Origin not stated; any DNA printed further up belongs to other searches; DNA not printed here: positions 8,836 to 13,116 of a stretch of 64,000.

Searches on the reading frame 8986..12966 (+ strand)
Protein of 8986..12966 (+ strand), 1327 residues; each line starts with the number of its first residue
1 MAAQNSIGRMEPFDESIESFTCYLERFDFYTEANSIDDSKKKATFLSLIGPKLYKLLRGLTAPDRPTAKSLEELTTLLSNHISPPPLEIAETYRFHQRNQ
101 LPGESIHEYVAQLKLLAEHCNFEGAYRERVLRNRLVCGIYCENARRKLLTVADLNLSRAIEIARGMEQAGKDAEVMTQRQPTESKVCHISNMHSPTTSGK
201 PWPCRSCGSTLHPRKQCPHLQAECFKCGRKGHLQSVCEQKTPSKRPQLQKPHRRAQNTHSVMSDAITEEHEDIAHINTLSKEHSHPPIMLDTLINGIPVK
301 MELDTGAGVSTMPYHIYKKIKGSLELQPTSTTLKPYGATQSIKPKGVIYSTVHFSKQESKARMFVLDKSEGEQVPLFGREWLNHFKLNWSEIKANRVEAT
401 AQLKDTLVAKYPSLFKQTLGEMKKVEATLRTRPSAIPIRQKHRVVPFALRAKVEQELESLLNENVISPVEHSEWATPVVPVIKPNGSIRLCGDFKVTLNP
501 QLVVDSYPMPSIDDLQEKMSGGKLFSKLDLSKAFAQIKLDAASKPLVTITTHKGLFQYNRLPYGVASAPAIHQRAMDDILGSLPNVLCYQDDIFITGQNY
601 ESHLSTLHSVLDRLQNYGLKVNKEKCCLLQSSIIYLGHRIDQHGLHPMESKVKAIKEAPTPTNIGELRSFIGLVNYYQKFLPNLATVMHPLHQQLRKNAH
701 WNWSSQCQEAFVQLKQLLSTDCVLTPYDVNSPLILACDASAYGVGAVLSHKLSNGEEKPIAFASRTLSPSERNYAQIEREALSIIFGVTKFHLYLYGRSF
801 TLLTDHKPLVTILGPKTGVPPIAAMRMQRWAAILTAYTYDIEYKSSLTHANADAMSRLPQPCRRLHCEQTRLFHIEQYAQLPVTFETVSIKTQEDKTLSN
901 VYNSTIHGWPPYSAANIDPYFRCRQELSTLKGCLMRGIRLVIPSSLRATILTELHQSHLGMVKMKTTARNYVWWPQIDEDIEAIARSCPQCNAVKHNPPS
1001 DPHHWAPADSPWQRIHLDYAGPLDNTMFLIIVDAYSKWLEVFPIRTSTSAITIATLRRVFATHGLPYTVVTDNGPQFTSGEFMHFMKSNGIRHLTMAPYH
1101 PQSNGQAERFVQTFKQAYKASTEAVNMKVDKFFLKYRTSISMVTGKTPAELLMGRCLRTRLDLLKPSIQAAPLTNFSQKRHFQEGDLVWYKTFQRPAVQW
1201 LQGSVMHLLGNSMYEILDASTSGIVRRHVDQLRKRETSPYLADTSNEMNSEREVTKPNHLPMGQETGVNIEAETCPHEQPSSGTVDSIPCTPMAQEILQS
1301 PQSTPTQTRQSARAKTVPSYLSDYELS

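Call 70: search_protein_families(library=pfam, proteins=[window:8986-12966:+], max_evalue=0.001)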
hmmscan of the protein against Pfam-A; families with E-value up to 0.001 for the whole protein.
window:8986-12966:+ (1327 aa): 8 families
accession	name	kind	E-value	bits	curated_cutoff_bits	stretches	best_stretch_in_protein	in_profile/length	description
PF17919.7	RT_RNaseH_2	-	1.7e-34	118.3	29.8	1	703-802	1-100/100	RNase H-like domain found in reverse transcriptase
PF17917.7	RT_RNaseH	-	4.3e-33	114.1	24.8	1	728-837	1-105/105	RNase H-like domain found in reverse transcriptase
PF00078.32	RVT_1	-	1.5e-28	100.4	29.6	1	499-640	23-205/205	Reverse transcriptase (RNA-dependent DNA polymerase)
PF17921.7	Integrase_H2C2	-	1.1e-14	54.7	25.5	1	942-996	1-58/59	Integrase zinc binding domain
PF00665.32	rve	-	1.6e-13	51.2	32.6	1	1026-1101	24-102/102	Integrase core domain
PF09337.16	zf-H2C2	-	1.2e-05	25.9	25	1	956-991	3-38/39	H2C2 zinc finger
PF13683.12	rve_3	-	4.3e-05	23.6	26.5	1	1089-1129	1-46/67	Integrase core domain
PF13975.11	gag-asp_proteas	-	0.00016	22.6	28.2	1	291-384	2-92/92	gag-polyprotein putative aspartyl protease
